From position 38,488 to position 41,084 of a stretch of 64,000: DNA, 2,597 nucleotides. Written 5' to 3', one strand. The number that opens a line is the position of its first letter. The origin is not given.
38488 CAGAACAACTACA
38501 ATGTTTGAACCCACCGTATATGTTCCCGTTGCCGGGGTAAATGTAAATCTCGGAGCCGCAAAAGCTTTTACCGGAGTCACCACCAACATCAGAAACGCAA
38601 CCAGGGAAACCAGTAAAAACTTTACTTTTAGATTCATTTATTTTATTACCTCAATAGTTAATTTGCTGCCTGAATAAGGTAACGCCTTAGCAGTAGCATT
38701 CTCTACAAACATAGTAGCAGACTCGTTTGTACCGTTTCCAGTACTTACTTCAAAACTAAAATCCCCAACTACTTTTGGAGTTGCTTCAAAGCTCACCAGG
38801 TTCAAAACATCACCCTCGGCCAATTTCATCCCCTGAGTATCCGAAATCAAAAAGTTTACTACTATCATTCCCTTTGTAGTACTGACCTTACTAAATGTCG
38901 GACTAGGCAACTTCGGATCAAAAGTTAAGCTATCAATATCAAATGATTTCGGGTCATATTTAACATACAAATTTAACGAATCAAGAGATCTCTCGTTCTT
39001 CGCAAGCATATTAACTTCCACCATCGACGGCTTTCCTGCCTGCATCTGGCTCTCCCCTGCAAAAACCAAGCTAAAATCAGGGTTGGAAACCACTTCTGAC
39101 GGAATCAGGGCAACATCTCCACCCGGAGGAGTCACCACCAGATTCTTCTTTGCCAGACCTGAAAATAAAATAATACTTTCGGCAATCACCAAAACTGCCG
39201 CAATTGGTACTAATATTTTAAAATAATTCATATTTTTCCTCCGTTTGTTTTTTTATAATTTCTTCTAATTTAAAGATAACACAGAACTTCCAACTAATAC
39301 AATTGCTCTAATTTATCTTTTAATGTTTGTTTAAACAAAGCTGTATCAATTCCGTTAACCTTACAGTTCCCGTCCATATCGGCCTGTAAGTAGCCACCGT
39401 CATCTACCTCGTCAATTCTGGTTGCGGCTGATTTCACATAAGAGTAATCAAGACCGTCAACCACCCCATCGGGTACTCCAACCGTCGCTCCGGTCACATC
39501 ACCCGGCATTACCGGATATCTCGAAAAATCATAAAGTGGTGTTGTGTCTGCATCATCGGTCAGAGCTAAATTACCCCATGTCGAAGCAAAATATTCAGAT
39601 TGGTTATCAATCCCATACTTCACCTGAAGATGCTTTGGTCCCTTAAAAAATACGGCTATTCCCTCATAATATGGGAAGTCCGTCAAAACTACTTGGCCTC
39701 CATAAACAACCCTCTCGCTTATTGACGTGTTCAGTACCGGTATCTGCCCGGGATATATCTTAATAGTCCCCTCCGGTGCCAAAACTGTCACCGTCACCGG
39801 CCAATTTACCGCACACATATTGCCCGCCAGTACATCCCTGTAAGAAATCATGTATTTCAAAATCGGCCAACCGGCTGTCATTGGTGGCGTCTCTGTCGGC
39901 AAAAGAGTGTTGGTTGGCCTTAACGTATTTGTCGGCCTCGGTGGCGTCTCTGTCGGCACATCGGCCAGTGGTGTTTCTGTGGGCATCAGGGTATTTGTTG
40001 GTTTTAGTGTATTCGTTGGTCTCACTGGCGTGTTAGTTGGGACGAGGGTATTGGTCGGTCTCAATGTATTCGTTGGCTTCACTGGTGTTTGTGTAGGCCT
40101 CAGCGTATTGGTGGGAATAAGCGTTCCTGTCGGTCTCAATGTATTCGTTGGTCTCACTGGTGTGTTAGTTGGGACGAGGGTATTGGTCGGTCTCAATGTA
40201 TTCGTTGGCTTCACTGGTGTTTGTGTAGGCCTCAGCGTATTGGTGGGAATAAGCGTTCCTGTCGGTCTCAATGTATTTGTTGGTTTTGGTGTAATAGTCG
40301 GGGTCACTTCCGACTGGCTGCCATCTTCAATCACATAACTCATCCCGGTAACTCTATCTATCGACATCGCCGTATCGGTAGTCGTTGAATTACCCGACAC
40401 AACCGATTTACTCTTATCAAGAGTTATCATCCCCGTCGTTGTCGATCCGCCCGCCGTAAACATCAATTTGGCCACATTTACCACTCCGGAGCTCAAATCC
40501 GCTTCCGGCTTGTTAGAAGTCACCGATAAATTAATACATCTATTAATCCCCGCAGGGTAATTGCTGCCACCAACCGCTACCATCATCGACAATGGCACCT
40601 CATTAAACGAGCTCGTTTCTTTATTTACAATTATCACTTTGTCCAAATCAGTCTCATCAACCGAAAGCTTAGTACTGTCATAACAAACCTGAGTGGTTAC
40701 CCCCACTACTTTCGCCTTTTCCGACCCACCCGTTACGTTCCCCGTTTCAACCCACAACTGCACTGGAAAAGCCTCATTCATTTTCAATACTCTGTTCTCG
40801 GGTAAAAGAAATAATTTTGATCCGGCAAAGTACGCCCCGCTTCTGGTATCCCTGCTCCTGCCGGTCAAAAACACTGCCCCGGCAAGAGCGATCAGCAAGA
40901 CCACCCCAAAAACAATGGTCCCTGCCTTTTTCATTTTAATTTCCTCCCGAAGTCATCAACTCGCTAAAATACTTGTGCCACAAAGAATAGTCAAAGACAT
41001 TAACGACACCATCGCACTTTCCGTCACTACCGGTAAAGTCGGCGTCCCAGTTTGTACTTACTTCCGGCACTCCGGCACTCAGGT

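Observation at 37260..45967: Cohesin-dockerin cell-surface cluster with an LPxTG-anchored cohesin protein, two dockerin-tipped proteins (one about 1150 aa, Cys-rich) and an adjacent GH-A glycoside hydrolase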

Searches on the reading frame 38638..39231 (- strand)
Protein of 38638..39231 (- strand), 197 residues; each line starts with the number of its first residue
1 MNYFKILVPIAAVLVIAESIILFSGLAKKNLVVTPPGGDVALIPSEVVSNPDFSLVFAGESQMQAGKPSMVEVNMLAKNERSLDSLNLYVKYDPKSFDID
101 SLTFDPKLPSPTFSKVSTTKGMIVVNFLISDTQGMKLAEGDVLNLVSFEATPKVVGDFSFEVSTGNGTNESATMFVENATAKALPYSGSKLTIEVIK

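Call 3: search_protein_families(library=pfam, proteins=[window:38638-39231:-], max_evalue=1)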
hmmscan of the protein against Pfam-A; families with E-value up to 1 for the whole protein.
window:38638-39231:- (197 aa): 1 family
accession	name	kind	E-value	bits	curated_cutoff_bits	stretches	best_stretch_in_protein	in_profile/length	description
PF00963.24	Cohesin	-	0.00012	22.7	24.1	1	71-145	16-97/139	Cohesin domain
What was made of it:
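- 38638..39231 (-): G3: N-terminal TM helix with an invariant Glu-Ser, linker, cohesin (about 38641-39075). This is a membrane-tethered cohesin. Pfam Cohesin 22.7 bits, E=1.2e-4 (call 3).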

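Call 4: search_protein_families(library=ncbifam, proteins=[window:38638-39231:-], max_evalue=1)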
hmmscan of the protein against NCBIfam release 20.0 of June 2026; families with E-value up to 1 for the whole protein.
window:38638-39231:- (197 aa): 0 families

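Call 20: search_solved_structures(query=A4, max_evalue=10)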
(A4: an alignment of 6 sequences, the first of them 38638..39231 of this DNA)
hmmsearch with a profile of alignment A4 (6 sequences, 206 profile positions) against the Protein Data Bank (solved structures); distinct sequences matched with E-value up to 10: 6.
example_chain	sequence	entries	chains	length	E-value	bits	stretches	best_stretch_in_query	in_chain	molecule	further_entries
1anu_A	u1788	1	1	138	0.11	15.6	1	74-174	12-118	COHESIN-2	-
2ccl_A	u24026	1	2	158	0.14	15.3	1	73-174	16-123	CELLULOSOMAL SCAFFOLDING PROTEIN A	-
1ohz_A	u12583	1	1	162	0.15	15.2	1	73-174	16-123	CELLULOSOMAL SCAFFOLDING PROTEIN A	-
9ljg_B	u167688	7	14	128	0.28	14.3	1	8-60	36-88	Organic solute transporter subunit beta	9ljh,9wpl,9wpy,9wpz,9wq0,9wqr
3ul4_A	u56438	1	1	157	0.3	14.2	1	74-147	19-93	Cellulosome-anchoring protein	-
9unv_B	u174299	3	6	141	0.35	14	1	8-60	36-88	Organic solute transporter subunit beta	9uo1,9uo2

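Call 49: search_protein_families(library=pfam, alignment_id=A7, max_evalue=0.01)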
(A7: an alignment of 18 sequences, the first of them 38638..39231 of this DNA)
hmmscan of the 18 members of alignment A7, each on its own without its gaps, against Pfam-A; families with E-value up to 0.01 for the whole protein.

A. member 1, window:38638-39231:- (197 aa): 1 family
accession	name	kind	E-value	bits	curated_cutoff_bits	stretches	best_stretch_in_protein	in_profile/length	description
PF00963.24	Cohesin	-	0.00012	22.7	24.1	1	71-145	16-97/139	Cohesin domain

B. families by the number of members that match (of 18 scanned): 5 families
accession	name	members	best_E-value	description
PF00963.24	Cohesin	10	2.3e-07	Cohesin domain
PF07495.19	Y_Y_Y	1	0.00087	Y_Y_Y domain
PF21649.3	APMV_polyA_pol_cat_2nd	1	0.0034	APMV, Putative poly(A) polymerase, catalytic subunit, C-terminal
PF07691.17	PA14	1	0.0058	PA14 domain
PF15048.11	OSTbeta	1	0.0088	Organic solute transporter subunit beta protein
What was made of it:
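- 38638..39231 (-): 10 of 18 orthologues hit Cohesin, best E=2.3e-7 (call 49).
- On Cohesin (PF00963): Relatives do better: 10 of 18 G3 orthologues hit, best E=2.3e-7 (call 49).
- Checked: 10 of 18 G3 orthologues hit Cohesin, best E=2.3e-7 (call 49).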

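Call 51: search_solved_structures(query=A7, max_evalue=1)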
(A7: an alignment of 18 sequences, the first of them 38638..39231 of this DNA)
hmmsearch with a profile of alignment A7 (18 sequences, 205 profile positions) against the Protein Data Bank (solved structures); distinct sequences matched with E-value up to 1: 7.
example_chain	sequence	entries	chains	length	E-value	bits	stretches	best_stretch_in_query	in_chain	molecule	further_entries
5lxv_A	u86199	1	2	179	0.11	15.7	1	62-114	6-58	Scaffoldin C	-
4ums_A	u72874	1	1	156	0.14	15.4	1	66-168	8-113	CELLULOSOMAL ANCHORING SCAFFOLDIN B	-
3kcp_A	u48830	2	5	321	0.33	14.2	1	72-142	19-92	Cellulosomal-scaffolding protein A | Cellulosome anchoring protein cohesin region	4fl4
6v3p_C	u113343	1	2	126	0.37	14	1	56-114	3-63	IgA FC receptor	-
1anu_A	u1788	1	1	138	0.63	13.3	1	67-169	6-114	COHESIN-2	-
2ccl_A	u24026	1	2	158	0.69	13.1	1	64-169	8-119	CELLULOSOMAL SCAFFOLDING PROTEIN A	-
1ohz_A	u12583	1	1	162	0.75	13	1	64-169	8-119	CELLULOSOMAL SCAFFOLDING PROTEIN A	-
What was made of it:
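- Tried and rejected: The PDB profile search with 18 G3 sequences stayed at E about 0.1 (call 51).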

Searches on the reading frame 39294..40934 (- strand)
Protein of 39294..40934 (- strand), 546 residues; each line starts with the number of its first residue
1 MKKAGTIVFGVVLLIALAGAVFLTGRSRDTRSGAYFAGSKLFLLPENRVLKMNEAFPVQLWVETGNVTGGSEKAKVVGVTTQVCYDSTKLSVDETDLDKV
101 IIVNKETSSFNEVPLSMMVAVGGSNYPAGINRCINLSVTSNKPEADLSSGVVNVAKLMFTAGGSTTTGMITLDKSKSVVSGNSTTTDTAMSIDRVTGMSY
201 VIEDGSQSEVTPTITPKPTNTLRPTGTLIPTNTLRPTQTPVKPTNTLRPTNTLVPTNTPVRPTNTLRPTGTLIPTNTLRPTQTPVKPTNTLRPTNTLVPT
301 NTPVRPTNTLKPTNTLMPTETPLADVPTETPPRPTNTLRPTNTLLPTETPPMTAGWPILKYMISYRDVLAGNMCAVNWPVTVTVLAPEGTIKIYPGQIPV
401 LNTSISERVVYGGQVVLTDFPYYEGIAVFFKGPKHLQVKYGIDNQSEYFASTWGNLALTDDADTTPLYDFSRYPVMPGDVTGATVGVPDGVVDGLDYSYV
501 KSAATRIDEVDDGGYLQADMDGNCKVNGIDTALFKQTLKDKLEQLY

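Call 3: search_protein_families(library=pfam, proteins=[window:39294-40934:-], max_evalue=1)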
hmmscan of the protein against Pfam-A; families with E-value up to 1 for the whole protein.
window:39294-40934:- (546 aa): 1 family
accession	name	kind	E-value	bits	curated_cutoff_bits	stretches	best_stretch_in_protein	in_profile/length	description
PF00404.24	Dockerin_1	-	5.4e-05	23.7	22.9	1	489-538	7-56/57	Dockerin type I domain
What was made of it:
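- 39294..40934 (-): G4 adaptor: N-terminal helix with the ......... motif, cohesin (40320-40823), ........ linker (39876-40319, containing a 132-bp tandem duplication at 40008-40284), X module (39507-39875), dockerin (39297-39506). Dockerin_1 23.7 bits, above GA (call 3).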

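Call 4: search_protein_families(library=ncbifam, proteins=[window:39294-40934:-], max_evalue=1)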
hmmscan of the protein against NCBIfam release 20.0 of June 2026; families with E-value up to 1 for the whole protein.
window:39294-40934:- (546 aa): 1 family
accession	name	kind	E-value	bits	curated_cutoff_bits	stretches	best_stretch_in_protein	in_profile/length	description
NF041540.1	dockerin_GC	domain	0.74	10.3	29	1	478-498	37-57/67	GC-type dockerin domain-anchored protein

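Call 21: search_solved_structures(query=A2, max_evalue=10)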
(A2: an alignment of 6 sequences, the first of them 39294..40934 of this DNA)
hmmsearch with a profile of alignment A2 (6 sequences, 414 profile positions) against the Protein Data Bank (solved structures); distinct sequences matched with E-value up to 10: 13.
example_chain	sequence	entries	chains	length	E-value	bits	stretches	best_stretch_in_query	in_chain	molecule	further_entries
8x39_A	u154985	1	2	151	4.6e-06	29.3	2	357-406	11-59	Serine protease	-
8x3a_A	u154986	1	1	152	4.7e-06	29.2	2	357-406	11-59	Serine protease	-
1ohz_B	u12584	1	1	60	0.0024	20.3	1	348-406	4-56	ENDO-1,4-BETA-XYLANASE Y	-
2ccl_B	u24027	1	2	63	0.0038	19.6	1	343-406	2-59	ENDO-1,4-BETA-XYLANASE Y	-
6kg9_A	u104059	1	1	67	0.0047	19.3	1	356-407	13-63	And cellulose-binding endoglucanase family 9 CelL ortholog dockerin domain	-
5nrk_B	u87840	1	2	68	0.0085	18.5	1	346-404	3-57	DocCel5: Type I dockerin repeat domain from A. cellulolyticus family 5 endoglucanase WP_01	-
6kgc_B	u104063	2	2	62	0.015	17.7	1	356-406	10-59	And cellulose-binding endoglucanase family 9 CelL ortholog dockerin domain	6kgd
8zvk_A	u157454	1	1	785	0.018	17.4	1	336-407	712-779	AaBgIC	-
6kge_D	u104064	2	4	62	0.038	16.3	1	356-406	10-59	And cellulose-binding endoglucanase family 9 CelL ortholog dockerin domain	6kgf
4dh2_B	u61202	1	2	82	0.13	14.6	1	348-406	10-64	Dockerin type 1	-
4fl4_A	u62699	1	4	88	0.2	14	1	347-406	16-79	Glycoside hydrolase family 9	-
5nrm_B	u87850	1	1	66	0.26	13.6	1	346-404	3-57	DocCel5: Type I dockerin repeat domain from A. cellulolyticus family 5 endoglucanase WP_01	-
2vn5_B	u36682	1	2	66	0.41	12.9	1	356-406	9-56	ENDOGLUCANASE A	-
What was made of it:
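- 39294..40934 (-): PDB dockerins matched at 4.6e-6 to 2.4e-3 (call 21).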

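Call 34: find_homologous_proteins(query=window:39294-40934:-)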
Query window:39294-40934:- (546 aa): 39 proteins with E <= 0.001 among 8000 candidates.
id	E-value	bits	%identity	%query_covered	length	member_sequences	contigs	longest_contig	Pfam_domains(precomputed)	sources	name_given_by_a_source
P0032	5.7e-139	482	59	37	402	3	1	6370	-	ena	-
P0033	7.0e-137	476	59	37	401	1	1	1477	-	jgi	-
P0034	2.1e-130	454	69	40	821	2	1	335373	-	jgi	jgi:hypothetical protein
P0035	9.0e-97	343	61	37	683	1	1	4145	PF00963.25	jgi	-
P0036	1.1e-71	260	35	88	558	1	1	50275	-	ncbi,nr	ncbi:hypothetical protein KBC75_02225 [Candidatus Shapirobacteria bacterium]|nr:hypothetical protein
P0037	6.4e-70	255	31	99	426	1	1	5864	-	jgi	jgi:hypothetical protein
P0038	2.7e-57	213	46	37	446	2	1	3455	-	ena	-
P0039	1.0e-56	211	40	44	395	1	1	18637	-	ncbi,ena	-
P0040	3.9e-46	176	40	51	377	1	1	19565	-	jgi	jgi:hypothetical protein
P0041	1.5e-11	62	57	20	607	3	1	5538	PF13715.13,PF13620.13,PF22904.4,PF17210.10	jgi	-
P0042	1.9e-8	52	37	28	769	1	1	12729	-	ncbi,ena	-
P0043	1.0e-7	49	33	46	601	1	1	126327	-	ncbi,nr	ncbi:MAG: hypothetical protein HXY40_08460 [Chloroflexi bacterium]|nr:hypothetical protein [Chlorofl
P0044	1.9e-7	48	40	18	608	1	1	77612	-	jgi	jgi:hypothetical protein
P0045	4.0e-7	47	49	14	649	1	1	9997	PF07714.24,PF00069.32,PF03109.23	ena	-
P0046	8.2e-7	46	46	16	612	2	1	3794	PF06739.18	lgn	-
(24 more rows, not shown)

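Call 44: predict_structure(alignment_id=A6)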
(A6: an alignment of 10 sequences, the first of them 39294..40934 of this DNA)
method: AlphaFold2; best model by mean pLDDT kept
length: 546 residues; sequences in the alignment: 10
mean_pLDDT: 56.9   pTM: 0.37
mean pLDDT of the five models: 56.9, 56.0, 55.5, 52.5, 51.9
residues with pLDDT >= 90: 37; 70-90: 176; 50-70: 70; < 50: 263
segments of 3 or more residues with pLDDT < 50: 23-36, 185-187, 206-353, 370-376, 434-454, 477-538, 540-546
pLDDT, mean of each block of 10 residues (from residue 1): 60 70 42 51 89 90 75 79 91 83 70 81 75 88 77 89 82 85 56 85 60 36 35 36 38 34 33 35 33 32 32 31 34 34 34 70 66 52 69 78 74 87 75 39 30 60 84 51 30 27 30 33 31 43 36
secondary structure, 60 per line:
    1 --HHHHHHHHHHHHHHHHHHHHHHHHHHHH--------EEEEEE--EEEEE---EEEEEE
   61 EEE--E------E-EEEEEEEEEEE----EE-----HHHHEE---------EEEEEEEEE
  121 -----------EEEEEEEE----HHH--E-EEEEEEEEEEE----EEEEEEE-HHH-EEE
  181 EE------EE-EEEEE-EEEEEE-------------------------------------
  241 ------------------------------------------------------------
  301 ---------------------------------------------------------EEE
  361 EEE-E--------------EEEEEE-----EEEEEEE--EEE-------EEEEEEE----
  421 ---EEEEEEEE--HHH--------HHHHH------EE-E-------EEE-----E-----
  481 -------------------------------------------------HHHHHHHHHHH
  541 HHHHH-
elements in order: H3-30 E39-44 E47-51 E55-63 E75-85 H97-100 E112-120 E132-139 E151-161 E166-172 E178-182 E192-196 E198-203 E358-363 E380-385 E391-397 E400-402 E410-416 E424-431 H445-449 E467-469 H530-545
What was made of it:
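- On Cohesin (PF00963): For the G4 N-terminal domain, the AF2 model has pLDDT 75-91 (call 44).
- The dockerin region of the G4 model is low confidence, pLDDT 27-43 (call 44).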

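Call 46: fold_search(model_id=the predicted structure, library=pdb)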
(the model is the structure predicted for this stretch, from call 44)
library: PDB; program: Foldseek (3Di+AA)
matches with E <= 10: 1961; with E <= 0.001: 17
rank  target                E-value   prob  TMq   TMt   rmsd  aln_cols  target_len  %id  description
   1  6kgf_C                2.4e-08  1.00  0.21  0.69   5.0       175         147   14  Crystal structure of CaDoc0917(R16D)-CaCohA2 complex at pH 8.2 (released 2020-07-08)
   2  6kgf_A                1.4e-07  1.00  0.21  0.70   4.9       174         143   13  Crystal structure of CaDoc0917(R16D)-CaCohA2 complex at pH 8.2 (released 2020-07-08)
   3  6kge_A                1.5e-07  1.00  0.20  0.67   5.2       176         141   14  Crystal structure of CaDoc0917(R16D)-CaCohA2 complex at pH 5.5 (released 2020-07-08)
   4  1g1k_A                1.7e-07  1.00  0.22  0.72   4.6       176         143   15  COHESIN MODULE FROM THE CELLULOSOME OF CLOSTRIDIUM CELLULOLYTICUM (released 2000-11-22)
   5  2vn6_A                6.7e-07  1.00  0.21  0.66   4.6       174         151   13  The Clostridium cellulolyticum dockerin displays a dual binding mode for its cohesin partner (released 2008-05-13)
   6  4ums                  7.1e-07  1.00  0.20  0.63   7.0       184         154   11  The crystal structure of the seventh ScaB type I cohesin from Pseudobacteroides cellulosolvens (released 2015-05-06)
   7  2vo8                  1.5e-06  1.00  0.18  0.65   7.0       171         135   14  Cohesin module from Clostridium perfringens ATCC13124 family 33 glycoside hydrolase. (released 2008-09-02)
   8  4n2o_G                6.4e-06  1.00  0.23  0.56   6.7       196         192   10  Structure of a novel autonomous cohesin protein from Ruminococcus flavefaciens (released 2013-12-18)
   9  4n2o_A                1.1e-05  1.00  0.23  0.56   6.7       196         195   10  Structure of a novel autonomous cohesin protein from Ruminococcus flavefaciens (released 2013-12-18)
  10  1qzn                  9.6e-05  1.00  0.18  0.51   8.0       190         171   10  Crystal Structure Analysis of a type II cohesin domain from the cellulosome of Acetivibrio cellulolyticus (released 2004-09-21)
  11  3l8q_A                1.3e-04  1.00  0.17  0.26   7.8       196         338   10  Structure analysis of the type II cohesin dyad from the adaptor ScaA scaffoldin of Acetivibrio cellulolyticus (released 2010-05-05)
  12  9ifr                  2.3e-04  1.00  0.17  0.61   5.8       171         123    9  CLIPPER domain from the Gram-negative fibrillar adhesin "B9T28_05395 (released 2025-11-26)
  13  3f2l                  2.9e-04  1.00  0.18  0.48   8.0       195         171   12  Crystal structure analysis of the K171A mutation of N-terminal type II cohesin 1 from the cellulosomal ScaB subunit of A (released 2008-12-02)
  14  3l8q_C                4.3e-04  1.00  0.18  0.27   8.1       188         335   11  Structure analysis of the type II cohesin dyad from the adaptor ScaA scaffoldin of Acetivibrio cellulolyticus (released 2010-05-05)
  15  8k2h_B                5.6e-04  1.00  0.16  0.15  11.8       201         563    9  Crystal structure of Group 2Oligosaccharide/Monosaccharide-releasing beta-N-acetylhexosaminidase NgaAt from Arabidopsi (released 2024-04-24)
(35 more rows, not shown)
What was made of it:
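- On Cohesin (PF00963): Its top 11 Foldseek PDB matches are all cohesins, E=2.4e-8 to 1.3e-4, with target-normalised TM 0.63-0.72 for the first seven and 0.26-0.56 for the next four (call 46).
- Closest known: Ruminococcus flavefaciens sca gene cluster. Different: Sequence identity to solved cohesins is 10-15% (call 46).
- Checked: The AlphaFold2 (AF2) model of that G4 domain (pLDDT 75-91) has cohesins as its top 11 PDB matches, E down to 2.4e-8, target-normalised TM about 0.7 (calls 44, 46).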

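Call 53: find_encoding_contigs(protein=P0034, flank=10000, max_places=1)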
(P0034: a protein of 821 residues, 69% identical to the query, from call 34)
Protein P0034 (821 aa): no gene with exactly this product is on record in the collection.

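Call 105: search_protein_families(library=pfam, proteins=[P0034], max_evalue=0.01)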
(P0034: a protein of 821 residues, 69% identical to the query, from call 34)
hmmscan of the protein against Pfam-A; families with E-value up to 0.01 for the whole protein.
P0034 (821 aa): 2 families
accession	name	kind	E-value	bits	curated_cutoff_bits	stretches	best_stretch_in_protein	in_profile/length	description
PF00963.24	Cohesin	-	0.00016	22.3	24.1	1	218-323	10-103/139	Cohesin domain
PF00404.24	Dockerin_1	-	0.0021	18.6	22.9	1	764-813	7-56/57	Dockerin type I domain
